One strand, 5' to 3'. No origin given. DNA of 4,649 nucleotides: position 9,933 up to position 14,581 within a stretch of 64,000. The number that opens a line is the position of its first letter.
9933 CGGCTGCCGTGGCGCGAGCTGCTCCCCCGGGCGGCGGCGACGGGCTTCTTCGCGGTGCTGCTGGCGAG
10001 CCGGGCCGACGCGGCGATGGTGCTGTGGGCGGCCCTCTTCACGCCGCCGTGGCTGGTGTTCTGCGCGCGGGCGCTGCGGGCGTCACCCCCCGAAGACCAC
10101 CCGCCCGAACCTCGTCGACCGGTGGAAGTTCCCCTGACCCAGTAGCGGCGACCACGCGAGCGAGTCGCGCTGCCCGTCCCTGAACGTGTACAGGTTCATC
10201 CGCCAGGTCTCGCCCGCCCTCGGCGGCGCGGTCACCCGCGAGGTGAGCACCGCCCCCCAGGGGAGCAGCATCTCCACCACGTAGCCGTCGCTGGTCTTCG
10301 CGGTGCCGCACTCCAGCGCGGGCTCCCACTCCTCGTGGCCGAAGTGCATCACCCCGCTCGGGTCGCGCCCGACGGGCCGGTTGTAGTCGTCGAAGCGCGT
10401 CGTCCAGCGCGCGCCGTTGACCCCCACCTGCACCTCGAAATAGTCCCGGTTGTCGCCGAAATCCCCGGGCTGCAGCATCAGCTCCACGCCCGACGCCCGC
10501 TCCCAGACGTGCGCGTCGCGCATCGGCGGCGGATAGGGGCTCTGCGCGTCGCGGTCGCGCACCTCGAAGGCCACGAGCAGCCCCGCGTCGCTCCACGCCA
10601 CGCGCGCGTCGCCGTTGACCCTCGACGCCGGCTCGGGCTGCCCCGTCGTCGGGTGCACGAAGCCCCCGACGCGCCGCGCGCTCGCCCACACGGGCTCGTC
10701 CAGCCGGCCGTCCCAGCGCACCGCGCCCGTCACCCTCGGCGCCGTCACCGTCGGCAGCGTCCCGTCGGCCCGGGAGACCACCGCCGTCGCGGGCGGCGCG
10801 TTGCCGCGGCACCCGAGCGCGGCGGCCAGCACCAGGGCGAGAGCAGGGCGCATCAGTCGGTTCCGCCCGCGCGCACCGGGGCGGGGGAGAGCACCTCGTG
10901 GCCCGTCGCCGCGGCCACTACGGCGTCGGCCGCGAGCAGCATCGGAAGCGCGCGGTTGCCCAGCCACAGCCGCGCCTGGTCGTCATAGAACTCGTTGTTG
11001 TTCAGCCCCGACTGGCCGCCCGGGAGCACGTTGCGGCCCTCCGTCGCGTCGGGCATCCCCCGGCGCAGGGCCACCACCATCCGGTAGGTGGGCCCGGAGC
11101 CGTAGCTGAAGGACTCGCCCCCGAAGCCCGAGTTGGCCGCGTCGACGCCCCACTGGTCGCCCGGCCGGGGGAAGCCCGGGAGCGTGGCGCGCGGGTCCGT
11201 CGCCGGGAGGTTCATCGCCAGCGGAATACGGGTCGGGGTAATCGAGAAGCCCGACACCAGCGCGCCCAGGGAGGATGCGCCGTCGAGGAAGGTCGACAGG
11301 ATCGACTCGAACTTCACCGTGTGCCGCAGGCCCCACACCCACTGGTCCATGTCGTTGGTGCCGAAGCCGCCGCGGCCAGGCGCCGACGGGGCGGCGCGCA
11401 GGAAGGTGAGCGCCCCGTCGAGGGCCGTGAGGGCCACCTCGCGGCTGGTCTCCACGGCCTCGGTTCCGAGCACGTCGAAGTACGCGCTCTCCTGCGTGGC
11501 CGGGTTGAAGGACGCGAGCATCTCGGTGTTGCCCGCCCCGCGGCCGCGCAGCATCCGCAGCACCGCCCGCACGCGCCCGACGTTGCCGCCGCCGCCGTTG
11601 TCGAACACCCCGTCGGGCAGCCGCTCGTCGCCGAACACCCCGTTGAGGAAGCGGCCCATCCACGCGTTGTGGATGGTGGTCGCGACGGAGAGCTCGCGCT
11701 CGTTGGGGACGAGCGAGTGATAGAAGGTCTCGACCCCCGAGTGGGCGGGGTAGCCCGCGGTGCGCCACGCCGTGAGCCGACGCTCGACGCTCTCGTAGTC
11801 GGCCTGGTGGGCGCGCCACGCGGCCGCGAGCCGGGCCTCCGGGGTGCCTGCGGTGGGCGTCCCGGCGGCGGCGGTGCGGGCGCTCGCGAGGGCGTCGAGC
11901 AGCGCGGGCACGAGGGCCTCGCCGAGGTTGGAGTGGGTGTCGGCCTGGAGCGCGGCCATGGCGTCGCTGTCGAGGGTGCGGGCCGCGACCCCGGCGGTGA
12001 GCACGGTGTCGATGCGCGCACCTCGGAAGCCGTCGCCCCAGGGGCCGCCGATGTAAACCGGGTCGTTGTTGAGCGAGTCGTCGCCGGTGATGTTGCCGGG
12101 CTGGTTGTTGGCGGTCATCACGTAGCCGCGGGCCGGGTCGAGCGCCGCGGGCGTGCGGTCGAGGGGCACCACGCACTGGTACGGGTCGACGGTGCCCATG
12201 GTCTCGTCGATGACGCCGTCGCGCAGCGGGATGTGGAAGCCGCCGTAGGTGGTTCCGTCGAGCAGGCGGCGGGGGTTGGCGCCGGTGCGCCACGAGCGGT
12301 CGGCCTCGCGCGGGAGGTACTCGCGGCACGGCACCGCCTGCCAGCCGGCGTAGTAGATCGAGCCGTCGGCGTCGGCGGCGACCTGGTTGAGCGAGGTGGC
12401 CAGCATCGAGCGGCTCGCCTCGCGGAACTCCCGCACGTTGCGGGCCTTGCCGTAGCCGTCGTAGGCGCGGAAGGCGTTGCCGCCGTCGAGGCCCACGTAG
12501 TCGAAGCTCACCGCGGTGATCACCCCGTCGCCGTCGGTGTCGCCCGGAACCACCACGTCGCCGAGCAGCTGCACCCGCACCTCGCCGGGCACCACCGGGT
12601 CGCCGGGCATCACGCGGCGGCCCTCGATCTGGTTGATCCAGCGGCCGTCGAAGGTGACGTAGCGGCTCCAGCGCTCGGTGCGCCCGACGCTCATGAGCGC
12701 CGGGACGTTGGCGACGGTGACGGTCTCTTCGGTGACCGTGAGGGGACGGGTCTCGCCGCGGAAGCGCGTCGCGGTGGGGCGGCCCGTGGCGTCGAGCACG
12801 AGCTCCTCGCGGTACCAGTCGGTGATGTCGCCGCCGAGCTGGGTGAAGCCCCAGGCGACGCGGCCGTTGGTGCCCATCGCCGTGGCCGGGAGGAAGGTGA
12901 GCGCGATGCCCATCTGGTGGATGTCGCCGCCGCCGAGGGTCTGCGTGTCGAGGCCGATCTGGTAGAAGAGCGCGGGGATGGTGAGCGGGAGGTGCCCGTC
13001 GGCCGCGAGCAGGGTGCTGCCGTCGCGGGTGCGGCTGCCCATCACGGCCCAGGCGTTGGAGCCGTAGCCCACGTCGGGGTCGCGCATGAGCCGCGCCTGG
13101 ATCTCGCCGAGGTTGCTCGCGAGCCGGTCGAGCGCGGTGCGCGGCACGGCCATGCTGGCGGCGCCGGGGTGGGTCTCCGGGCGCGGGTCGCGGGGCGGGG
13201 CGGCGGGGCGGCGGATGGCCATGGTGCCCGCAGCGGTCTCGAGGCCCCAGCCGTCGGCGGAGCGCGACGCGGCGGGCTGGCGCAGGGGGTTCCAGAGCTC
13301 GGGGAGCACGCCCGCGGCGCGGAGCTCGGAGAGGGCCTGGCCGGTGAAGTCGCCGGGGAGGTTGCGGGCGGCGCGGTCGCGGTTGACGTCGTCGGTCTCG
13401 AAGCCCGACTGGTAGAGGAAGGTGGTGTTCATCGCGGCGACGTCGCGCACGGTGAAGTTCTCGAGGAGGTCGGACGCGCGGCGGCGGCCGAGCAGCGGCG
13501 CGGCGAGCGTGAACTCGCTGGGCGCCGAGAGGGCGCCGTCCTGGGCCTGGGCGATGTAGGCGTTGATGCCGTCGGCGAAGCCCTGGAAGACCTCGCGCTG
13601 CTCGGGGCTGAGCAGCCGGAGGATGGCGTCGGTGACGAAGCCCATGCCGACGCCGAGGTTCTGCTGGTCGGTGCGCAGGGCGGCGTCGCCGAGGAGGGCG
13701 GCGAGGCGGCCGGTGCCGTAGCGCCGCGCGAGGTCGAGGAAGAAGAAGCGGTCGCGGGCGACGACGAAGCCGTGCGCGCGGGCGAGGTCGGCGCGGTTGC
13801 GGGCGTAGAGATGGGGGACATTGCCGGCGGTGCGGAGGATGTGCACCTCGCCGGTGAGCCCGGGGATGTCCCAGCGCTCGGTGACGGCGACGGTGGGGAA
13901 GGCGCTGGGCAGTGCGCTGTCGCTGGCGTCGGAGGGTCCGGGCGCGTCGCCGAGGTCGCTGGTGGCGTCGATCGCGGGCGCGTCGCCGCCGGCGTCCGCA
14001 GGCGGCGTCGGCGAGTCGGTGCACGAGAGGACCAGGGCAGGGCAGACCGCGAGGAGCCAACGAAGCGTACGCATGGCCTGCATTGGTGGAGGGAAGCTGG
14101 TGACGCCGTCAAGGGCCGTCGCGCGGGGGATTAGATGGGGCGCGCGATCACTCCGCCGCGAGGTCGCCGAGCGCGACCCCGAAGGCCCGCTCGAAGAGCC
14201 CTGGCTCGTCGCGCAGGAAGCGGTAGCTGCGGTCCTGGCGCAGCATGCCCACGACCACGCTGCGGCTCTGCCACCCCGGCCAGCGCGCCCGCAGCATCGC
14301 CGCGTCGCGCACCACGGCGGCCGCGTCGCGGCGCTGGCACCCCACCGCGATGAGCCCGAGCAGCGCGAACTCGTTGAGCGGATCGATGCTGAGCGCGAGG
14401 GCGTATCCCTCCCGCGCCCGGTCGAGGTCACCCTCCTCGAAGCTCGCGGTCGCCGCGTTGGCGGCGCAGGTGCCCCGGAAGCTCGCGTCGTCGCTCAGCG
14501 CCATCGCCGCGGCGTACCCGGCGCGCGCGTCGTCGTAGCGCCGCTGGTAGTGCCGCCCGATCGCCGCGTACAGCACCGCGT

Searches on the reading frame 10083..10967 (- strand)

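Call 58: search_protein_families(library=pfam, proteins=[window:10083-10967:-], max_evalue=0.01)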
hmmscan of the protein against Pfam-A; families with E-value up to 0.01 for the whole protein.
window:10083-10967:- (294 aa): 1 family
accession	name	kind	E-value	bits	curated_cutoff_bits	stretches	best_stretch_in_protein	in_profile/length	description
PF06452.16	CBM9_1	-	5.5e-08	33.3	23.4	1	86-291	2-181/185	Carbohydrate family 9 binding domain-like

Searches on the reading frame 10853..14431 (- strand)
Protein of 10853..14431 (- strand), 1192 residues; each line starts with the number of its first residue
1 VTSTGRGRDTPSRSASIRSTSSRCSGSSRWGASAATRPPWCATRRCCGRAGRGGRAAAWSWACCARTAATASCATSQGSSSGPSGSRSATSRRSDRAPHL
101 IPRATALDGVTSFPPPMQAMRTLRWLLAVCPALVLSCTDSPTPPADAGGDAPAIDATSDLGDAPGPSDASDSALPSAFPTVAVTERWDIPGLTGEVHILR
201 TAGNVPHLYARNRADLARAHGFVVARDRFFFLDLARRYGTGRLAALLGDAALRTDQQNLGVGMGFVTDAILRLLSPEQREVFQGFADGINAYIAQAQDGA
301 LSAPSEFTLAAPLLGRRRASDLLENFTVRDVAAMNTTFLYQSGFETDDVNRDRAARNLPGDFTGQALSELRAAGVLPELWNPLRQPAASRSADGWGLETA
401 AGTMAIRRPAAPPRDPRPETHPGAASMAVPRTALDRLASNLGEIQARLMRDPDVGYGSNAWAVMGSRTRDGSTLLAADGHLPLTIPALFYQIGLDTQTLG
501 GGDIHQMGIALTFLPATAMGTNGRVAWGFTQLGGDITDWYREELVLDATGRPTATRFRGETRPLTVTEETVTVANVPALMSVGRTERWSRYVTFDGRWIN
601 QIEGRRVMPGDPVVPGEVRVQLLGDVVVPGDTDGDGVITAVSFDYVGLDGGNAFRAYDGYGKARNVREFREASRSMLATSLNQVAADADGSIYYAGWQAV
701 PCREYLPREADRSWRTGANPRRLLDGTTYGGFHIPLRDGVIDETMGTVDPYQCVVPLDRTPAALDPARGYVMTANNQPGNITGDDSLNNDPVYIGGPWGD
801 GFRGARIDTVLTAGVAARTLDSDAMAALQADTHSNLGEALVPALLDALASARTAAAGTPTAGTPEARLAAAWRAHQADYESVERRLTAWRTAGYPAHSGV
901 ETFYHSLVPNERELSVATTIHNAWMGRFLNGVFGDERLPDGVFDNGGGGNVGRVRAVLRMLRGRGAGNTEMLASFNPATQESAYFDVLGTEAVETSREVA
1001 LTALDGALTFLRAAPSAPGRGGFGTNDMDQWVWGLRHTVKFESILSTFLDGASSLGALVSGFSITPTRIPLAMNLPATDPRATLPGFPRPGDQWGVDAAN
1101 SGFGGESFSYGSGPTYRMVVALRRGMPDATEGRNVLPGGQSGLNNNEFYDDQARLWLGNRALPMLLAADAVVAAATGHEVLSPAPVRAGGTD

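Call 58: search_protein_families(library=pfam, proteins=[window:10853-14431:-], max_evalue=0.01)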
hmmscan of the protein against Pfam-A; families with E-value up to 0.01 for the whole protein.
window:10853-14431:- (1192 aa): 1 family
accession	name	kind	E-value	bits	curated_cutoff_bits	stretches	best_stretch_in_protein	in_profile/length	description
PF01804.23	Penicil_amidase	-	5.3e-118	396.3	21.3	1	195-1171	1-673/675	Penicillin amidase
